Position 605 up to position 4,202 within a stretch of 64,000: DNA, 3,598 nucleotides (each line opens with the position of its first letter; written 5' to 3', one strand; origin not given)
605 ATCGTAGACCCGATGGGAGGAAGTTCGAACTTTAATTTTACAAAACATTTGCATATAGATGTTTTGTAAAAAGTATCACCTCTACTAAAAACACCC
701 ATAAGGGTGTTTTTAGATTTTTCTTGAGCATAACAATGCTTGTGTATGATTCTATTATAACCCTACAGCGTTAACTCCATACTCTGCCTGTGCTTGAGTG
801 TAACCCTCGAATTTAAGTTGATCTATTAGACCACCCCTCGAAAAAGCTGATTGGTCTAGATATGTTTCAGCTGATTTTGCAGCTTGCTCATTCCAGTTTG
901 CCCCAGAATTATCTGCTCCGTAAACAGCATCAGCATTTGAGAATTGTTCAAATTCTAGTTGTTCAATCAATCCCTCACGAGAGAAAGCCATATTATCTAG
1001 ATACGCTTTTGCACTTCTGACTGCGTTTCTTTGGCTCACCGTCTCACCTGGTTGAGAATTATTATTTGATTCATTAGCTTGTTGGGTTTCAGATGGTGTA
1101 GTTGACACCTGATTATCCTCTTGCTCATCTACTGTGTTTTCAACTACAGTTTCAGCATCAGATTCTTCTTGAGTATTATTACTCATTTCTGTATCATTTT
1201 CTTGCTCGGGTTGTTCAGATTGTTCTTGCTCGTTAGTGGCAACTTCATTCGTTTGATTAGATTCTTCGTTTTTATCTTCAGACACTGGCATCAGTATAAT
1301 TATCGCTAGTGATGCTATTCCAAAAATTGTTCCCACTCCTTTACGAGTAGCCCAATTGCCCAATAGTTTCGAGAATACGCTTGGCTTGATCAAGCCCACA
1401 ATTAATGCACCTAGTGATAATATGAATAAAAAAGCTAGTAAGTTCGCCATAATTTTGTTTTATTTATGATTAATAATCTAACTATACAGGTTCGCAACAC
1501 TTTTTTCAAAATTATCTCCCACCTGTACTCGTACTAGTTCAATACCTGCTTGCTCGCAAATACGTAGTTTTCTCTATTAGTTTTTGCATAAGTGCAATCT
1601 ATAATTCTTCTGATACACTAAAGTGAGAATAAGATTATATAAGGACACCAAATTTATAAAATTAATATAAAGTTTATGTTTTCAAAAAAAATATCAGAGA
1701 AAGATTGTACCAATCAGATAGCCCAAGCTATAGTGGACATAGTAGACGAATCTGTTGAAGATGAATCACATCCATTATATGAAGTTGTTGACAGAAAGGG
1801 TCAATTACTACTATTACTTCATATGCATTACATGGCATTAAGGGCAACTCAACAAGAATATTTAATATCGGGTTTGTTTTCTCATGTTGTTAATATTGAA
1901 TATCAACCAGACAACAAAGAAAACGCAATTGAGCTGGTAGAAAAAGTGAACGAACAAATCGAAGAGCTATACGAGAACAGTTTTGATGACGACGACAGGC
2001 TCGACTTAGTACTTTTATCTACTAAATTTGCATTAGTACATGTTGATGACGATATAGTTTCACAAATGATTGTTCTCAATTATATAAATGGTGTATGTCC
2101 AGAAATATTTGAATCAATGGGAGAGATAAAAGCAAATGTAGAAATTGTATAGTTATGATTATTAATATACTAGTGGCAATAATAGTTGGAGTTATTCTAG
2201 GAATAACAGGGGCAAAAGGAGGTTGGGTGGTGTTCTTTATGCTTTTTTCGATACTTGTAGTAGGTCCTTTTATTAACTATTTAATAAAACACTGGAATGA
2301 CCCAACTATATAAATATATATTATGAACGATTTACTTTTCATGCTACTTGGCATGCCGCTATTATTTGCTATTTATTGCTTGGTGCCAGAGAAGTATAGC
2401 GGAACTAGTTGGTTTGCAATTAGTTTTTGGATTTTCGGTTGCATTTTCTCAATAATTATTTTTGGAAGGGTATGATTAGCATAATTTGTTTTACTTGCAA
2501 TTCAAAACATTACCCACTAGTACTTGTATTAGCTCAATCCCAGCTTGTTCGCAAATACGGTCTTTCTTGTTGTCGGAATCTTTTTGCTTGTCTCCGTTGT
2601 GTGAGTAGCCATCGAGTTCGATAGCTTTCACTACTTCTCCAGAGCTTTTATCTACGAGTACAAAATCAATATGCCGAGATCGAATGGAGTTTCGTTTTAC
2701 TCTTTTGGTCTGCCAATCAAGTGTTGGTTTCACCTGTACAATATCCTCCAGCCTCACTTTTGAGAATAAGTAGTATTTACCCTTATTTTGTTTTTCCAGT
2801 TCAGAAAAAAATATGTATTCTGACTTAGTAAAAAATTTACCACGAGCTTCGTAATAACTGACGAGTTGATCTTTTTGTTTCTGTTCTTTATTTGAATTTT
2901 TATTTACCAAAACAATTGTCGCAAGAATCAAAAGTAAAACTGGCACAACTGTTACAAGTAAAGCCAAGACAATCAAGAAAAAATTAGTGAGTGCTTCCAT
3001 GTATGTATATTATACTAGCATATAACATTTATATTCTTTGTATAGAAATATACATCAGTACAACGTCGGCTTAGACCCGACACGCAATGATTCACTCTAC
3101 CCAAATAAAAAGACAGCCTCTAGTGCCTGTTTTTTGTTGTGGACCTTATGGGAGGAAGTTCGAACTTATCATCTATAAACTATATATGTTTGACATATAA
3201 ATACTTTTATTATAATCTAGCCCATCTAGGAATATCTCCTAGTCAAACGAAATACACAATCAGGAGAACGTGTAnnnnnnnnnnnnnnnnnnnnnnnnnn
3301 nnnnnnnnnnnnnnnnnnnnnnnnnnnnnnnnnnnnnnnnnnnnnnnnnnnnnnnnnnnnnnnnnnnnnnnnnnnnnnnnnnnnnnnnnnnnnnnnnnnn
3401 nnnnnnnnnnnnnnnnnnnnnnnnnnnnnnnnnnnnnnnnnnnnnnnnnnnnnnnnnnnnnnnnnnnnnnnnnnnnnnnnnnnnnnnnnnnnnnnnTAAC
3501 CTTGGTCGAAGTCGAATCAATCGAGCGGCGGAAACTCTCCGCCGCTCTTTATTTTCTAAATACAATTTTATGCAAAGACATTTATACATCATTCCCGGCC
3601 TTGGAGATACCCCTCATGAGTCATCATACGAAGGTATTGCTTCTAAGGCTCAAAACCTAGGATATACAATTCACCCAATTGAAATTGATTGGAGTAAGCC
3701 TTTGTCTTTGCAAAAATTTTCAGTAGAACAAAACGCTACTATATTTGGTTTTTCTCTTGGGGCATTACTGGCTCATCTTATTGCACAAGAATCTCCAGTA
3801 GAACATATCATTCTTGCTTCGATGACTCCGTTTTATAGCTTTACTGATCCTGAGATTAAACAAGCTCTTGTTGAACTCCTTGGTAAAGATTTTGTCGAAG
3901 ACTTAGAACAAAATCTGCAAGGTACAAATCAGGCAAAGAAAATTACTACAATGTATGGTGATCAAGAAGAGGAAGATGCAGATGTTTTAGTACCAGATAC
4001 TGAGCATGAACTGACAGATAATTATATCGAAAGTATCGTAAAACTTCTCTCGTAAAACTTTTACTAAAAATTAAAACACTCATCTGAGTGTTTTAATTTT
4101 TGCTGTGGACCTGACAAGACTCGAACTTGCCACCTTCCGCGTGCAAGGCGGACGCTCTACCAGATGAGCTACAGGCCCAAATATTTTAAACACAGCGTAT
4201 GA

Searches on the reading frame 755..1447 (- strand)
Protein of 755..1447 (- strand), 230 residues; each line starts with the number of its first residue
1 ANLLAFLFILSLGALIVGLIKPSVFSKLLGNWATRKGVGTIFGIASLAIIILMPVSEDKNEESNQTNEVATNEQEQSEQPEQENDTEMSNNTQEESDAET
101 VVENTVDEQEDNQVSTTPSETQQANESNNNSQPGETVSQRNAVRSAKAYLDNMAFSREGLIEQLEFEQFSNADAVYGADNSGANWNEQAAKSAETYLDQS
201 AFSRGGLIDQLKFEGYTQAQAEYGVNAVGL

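Call 27: search_protein_families(library=pfam, proteins=[window:755-1447:-], max_evalue=0.1)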
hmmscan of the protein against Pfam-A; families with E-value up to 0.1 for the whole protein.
window:755-1447:- (230 aa): 5 families
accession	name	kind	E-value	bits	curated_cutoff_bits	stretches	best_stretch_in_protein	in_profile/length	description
PF07553.16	Lipoprotein_Ltp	-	3.2e-29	101.2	23.2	2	184-227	1-47/48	Host cell surface-exposed lipoprotein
PF06783.16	UPF0239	-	0.006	17.2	25.4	1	38-84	27-73/88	Uncharacterised protein family (UPF0239)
PF22251.1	PFF1_TM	-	0.01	15.8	32.3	1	45-143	110-214/300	Vacuolar membrane protease, transmembrane domain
PF16118.10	DUF4834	-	0.034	15.5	27.8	1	3-98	3-79/99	Domain of unknown function (DUF4834)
PF06963.18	FPN1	-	0.066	12.3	24.6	1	16-98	159-235/430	Ferroportin1 (FPN1)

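Call 34: search_protein_families(library=phrogs, proteins=[window:755-1447:-], max_evalue=0.01)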
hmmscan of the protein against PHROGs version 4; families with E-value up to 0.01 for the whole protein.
window:755-1447:- (230 aa): 6 families
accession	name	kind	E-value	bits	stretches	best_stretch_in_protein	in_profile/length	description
phrog_4980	-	moron, auxiliary metabolic gene and host takeover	9.6e-34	117.9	1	40-228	25-179/181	superinfection exclusion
phrog_15667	-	moron, auxiliary metabolic gene and host takeover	2.9e-31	110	1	38-229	4-205/208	superinfection exclusion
phrog_13294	-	other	6e-14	53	1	107-227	174-293/294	lipoprotein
phrog_7854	-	lysis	0.00018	22.2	1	90-225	206-303/304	endolysin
phrog_23546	-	unknown function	0.00021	21.7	1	2-73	3-76/244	-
phrog_3403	-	unknown function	0.0062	17.1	1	3-109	4-107/243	-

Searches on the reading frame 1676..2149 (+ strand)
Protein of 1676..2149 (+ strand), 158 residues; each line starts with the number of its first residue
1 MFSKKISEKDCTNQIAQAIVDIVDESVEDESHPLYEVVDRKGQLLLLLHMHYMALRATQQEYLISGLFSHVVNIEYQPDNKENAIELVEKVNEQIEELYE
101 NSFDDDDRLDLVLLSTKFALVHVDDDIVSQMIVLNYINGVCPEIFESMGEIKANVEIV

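Call 27: search_protein_families(library=pfam, proteins=[window:1676-2149:+], max_evalue=0.1)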
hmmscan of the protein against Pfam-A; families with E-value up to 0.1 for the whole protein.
window:1676-2149:+ (158 aa): 3 families
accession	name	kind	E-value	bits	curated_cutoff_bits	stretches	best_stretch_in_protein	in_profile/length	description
PF11728.13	ArAE_1_C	-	0.019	15.5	22.4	1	49-97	68-115/166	Putative aromatic acid exporter C-terminal domain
PF07901.16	DUF1672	-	0.077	12.7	25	0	75-111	18-54/276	Protein of unknown function (DUF1672)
PF00874.25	PRD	-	0.089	13.5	23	0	46-109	24-81/90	PRD domain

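Call 33: search_protein_families(library=padloc, proteins=[window:1676-2149:+], max_evalue=0.01)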
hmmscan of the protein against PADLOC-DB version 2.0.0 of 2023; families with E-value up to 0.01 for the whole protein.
window:1676-2149:+ (158 aa): 0 families

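Call 34: search_protein_families(library=phrogs, proteins=[window:1676-2149:+], max_evalue=0.01)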
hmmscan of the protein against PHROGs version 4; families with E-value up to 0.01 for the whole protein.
window:1676-2149:+ (158 aa): 1 family
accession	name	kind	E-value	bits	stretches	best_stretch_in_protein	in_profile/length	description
phrog_12841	-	unknown function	0.0054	18.1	0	7-58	34-86/106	-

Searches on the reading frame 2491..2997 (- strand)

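Call 27: search_protein_families(library=pfam, proteins=[window:2491-2997:-], max_evalue=0.1)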
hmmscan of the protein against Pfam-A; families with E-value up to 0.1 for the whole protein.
window:2491-2997:- (168 aa): 7 families
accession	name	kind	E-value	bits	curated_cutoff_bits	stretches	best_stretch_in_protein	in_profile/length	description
PF10881.14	DUF2726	-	2.1e-24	86.1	24.7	1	54-159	3-108/126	Protein of unknown function (DUF2726)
PF18741.7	MTES_1575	-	6.1e-05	23.5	38.2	1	103-159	20-76/96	REase_MTES_1575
PF06143.16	Baculo_11_kDa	-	0.00041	20.3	28.4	1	3-45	33-73/84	Baculovirus 11 kDa family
PF04480.18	DUF559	-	0.029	14.7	20.6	1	107-158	38-87/109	Protein of unknown function (DUF559)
PF07666.16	MpPF26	-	0.067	13.7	37.2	0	7-42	7-42/75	M penetrans paralogue family 26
PF14333.11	DUF4389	-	0.086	13.2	25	0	6-51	13-58/76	Domain of unknown function (DUF4389)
PF15102.11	TMEM154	-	0.086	13.1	30.3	0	9-54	63-108/153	TMEM154 protein family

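Call 33: search_protein_families(library=padloc, proteins=[window:2491-2997:-], max_evalue=0.01)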
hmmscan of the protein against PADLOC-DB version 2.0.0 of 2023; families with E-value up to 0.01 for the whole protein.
window:2491-2997:- (168 aa): 0 families

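Call 34: search_protein_families(library=phrogs, proteins=[window:2491-2997:-], max_evalue=0.01)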
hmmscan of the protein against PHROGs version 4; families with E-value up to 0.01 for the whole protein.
window:2491-2997:- (168 aa): 2 families
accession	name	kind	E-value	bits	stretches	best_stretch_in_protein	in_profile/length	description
phrog_14167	-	unknown function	9.9e-05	22.9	1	56-143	82-161/209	-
phrog_559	-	DNA, RNA and nucleotide metabolism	0.0023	17.8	1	98-159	328-395/607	HNH endonuclease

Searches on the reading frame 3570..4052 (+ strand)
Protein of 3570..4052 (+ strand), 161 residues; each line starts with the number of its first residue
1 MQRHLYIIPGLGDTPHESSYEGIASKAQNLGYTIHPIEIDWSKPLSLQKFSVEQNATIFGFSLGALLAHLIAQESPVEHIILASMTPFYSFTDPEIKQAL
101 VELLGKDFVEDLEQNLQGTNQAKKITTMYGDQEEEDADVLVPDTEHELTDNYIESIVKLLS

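Call 27: search_protein_families(library=pfam, proteins=[window:3570-4052:+], max_evalue=0.1)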
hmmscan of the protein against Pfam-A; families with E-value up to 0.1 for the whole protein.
window:3570-4052:+ (161 aa): 3 families
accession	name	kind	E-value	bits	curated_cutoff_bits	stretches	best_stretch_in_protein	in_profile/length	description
PF00561.26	Abhydrolase_1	-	0.011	15.8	25.8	1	47-117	63-136/245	alpha/beta hydrolase fold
PF05728.18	UPF0227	-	0.068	13.5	21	1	52-109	57-114/187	Uncharacterised protein family (UPF0227)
PF00756.26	Esterase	-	0.086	13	22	0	48-134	108-195/251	Putative esterase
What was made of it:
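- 3570..4055 (+): Conserved partner: a 161-aa lid-less alpha/beta serine hydrolase with a GFSLG nucleophile elbow. GC3 is 0.24. Pfam matches fall below the cut-offs (call 27).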

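Call 33: search_protein_families(library=padloc, proteins=[window:3570-4052:+], max_evalue=0.01)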
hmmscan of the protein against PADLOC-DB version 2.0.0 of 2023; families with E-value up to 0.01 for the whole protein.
window:3570-4052:+ (161 aa): 0 families

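Call 34: search_protein_families(library=phrogs, proteins=[window:3570-4052:+], max_evalue=0.01)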
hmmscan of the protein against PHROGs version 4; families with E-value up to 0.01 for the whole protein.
window:3570-4052:+ (161 aa): 0 families

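Call 35: find_homologous_proteins(query=window:3570-4052:+)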
Query window:3570-4052:+ (161 aa): 157 proteins with E <= 0.001 among 199 candidates; the best 120 are listed.
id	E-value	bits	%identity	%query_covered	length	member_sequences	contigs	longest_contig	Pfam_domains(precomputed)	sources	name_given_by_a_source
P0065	4.5e-100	350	100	100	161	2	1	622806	-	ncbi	ncbi:MAG: hypothetical protein ACKKL4_01435 [Patescibacteria group bacterium]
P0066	2.2e-80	286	82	100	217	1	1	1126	-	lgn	-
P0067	3.1e-53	198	59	99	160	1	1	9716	-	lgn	-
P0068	2.2e-51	192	57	99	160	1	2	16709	PF00561.27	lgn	-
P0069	6.2e-50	187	56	99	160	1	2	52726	-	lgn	-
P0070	1.6e-49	186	54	99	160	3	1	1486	-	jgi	-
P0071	3.3e-49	185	56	97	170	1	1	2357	-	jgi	jgi:dienelactone hydrolase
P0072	8.8e-49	184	53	99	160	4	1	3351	-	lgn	-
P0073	1.3e-48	183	55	99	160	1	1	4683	-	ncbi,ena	-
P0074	6.0e-48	181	53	99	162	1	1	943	-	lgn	-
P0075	1.0e-47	180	56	99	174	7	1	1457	-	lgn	-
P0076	1.9e-47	179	54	99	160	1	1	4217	-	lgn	-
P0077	1.9e-47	179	54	98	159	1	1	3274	-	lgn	-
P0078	2.6e-47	179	54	99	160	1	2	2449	-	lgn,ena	-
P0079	3.0e-47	179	55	99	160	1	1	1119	-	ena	-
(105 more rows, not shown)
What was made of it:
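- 3570..4055 (+): There are >150 homologues, and all named ones are CPR (call 35).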

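Call 37: find_encoding_contigs(protein=P0066, flank=5000, max_places=3)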
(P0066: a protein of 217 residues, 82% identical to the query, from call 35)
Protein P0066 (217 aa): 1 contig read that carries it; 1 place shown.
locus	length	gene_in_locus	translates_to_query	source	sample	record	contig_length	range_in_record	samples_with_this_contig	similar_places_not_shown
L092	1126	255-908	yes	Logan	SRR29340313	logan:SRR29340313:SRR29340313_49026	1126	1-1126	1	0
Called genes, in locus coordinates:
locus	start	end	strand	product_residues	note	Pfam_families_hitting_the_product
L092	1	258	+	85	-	?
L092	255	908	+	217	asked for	-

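Call 38: find_encoding_contigs(protein=P0067, flank=5000, max_places=2)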
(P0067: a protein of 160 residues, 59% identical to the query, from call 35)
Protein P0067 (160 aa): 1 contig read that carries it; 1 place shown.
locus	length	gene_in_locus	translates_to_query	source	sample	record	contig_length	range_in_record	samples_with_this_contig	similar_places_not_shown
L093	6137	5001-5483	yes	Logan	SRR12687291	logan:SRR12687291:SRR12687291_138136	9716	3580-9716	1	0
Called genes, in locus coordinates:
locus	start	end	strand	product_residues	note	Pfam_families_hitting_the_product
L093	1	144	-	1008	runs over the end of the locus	-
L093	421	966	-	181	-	-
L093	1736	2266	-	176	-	PF13302:Acetyltransf_3, PF13420:Acetyltransf_4, PF13523:Acetyltransf_8 (weak), PF00583:Acetyltransf_1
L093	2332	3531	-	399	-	PF00491:Arginase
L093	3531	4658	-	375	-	PF00899:ThiF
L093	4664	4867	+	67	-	-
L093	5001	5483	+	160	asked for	-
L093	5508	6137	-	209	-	?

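Call 39: find_encoding_contigs(protein=P0069, flank=5000, max_places=2)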
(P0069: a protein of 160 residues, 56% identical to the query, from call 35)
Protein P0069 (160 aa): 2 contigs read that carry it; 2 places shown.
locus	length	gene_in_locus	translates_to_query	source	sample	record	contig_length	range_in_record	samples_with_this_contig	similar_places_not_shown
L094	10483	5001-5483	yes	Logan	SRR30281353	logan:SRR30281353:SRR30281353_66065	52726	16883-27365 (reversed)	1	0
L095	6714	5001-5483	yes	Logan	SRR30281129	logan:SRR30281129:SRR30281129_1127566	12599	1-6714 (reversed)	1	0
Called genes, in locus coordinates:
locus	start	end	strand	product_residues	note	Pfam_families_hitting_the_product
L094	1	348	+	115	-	PF00572:Ribosomal_L13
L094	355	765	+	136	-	PF00380:Ribosomal_S9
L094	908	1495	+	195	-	PF01025:GrpE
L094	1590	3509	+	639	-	PF00012:HSP70, PF06723:MreB_Mbl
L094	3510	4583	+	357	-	PF00226:DnaJ, PF01556:DnaJ_C, PF00684:DnaJ_CXXCXGXG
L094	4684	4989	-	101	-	-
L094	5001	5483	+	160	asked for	-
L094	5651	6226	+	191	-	-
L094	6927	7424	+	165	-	PF00856:SET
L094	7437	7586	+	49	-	-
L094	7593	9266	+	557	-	PF00512:HisKA, PF02518:HATPase_c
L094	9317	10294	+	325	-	PF00579:tRNA-synt_1b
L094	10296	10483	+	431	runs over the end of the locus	PF01336:tRNA_anti-codon, PF00152:tRNA-synt_2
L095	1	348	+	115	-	PF00572:Ribosomal_L13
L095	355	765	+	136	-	PF00380:Ribosomal_S9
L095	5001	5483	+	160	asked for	-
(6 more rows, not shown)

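Call 55: predict_structure(alignment_id=A3)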
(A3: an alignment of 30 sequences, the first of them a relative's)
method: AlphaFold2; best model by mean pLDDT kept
length: 161 residues; sequences in the alignment: 30
mean_pLDDT: 94.7   pTM: 0.90
mean pLDDT of the five models: 94.7, 94.3, 94.4, 94.0, 91.8
residues with pLDDT >= 90: 144; 70-90: 17; 50-70: 0; < 50: 0
segments of 3 or more residues with pLDDT < 50: none
pLDDT, mean of each block of 10 residues (from residue 1): 94 95 97 97 95 95 97 96 94 95 95 96 96 90 87 95 88
secondary structure, 60 per line:
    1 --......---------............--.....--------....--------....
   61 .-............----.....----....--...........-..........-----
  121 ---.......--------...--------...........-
elements in order: E3-8 H18-29 E32-36 H45-48 E57-61 H63-74 E79-83 H88-91 H94-104 H106-115 E124-130 E139-141 H150-160
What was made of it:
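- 3570..4055 (+): AF2 pLDDT is 94.7 (call 55).
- On Alpha/beta-hydrolase superfamily (partner gene 3570..4055): AF2 pLDDT 94.7 (call 55).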

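Call 58: fold_search(model_id=the predicted structure, library=pdb)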
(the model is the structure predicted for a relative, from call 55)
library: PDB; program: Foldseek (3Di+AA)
matches with E <= 10: 1123; with E <= 0.001: 21
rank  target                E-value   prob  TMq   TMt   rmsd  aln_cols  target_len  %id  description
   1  8sni_A                4.5e-05  1.00  0.61  0.40   8.5       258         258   14  Hydroxynitrile Lyase from Hevea brasiliensis with Forty Mutations (released 2024-02-28)
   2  8trf_A                6.1e-05  1.00  0.68  0.45   6.0       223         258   12  Crystal structure of SM0281, an alpha/beta hydrolase from Sinorhizobium meliloti (released 2025-02-12)
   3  7xrh_B                7.4e-05  1.00  0.58  0.44   6.2       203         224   14  Feruloyl esterase from Lactobacillus acidophilus (released 2023-05-17)
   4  9fcr_B                1.1e-04  1.00  0.57  0.52   6.7       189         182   18  Crystal structure of RBBP9 with spacegroup p212121 (released 2024-09-11)
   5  7oex_B                1.6e-04  1.00  0.56  0.50   6.5       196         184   17  Crystal structure of RBBP9 in complex with phenylalanine (released 2021-12-22)
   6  6ny9                  1.8e-04  1.00  0.64  0.44   5.6       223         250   13  Alpha/beta hydrolase domain-containing protein 10 from mouse (released 2020-01-22)
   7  7oex_A                2.4e-04  1.00  0.55  0.47   6.6       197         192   17  Crystal structure of RBBP9 in complex with phenylalanine (released 2021-12-22)
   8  2qs9_A                2.5e-04  1.00  0.57  0.49   6.8       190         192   19  Crystal structure of the human retinoblastoma-binding protein 9 (RBBP-9). NESG target HR2978 (released 2007-08-14)
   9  3llc                  3.4e-04  1.00  0.45  0.29   7.2       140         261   19  Crystal structure of Putative hydrolase (YP_002548124.1) from Agrobacterium vitis S4 at 1.80 A resolution (released 2010-03-23)
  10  3wwp_L                3.9e-04  1.00  0.63  0.42   8.9       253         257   11  S-selective hydroxynitrile lyase from Baliospermum montanum (apo2) (released 2014-10-22)
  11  3wwo_B                4.1e-04  1.00  0.62  0.41   9.3       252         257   12  S-selective hydroxynitrile lyase from Baliospermum montanum (apo1) (released 2014-10-22)
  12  2qs9_B                4.9e-04  1.00  0.56  0.51   6.9       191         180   19  Crystal structure of the human retinoblastoma-binding protein 9 (RBBP-9). NESG target HR2978 (released 2007-08-14)
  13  7xri_A                5.2e-04  1.00  0.63  0.42   5.9       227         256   13  Feruloyl esterase mutant -S106A (released 2023-05-17)
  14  8trf_B                5.2e-04  1.00  0.62  0.42   6.6       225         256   11  Crystal structure of SM0281, an alpha/beta hydrolase from Sinorhizobium meliloti (released 2025-02-12)
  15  3pfb_A                7.6e-04  1.00  0.62  0.42   6.4       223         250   14  Crystal structure of the Lactobacillus johnsonii cinnamoyl esterase LJ0536 S106A mutant in complex with ethylferulate (released 2011-08-31)
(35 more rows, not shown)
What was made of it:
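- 3570..4055 (+): Foldseek hits are alpha/beta hydrolases, including RBBP9, YdeN-like and YqiA (call 58).
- On Alpha/beta-hydrolase superfamily (partner gene 3570..4055): Foldseek hits are alpha/beta hydrolases at E of 4.5e-5 and weaker (call 58).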
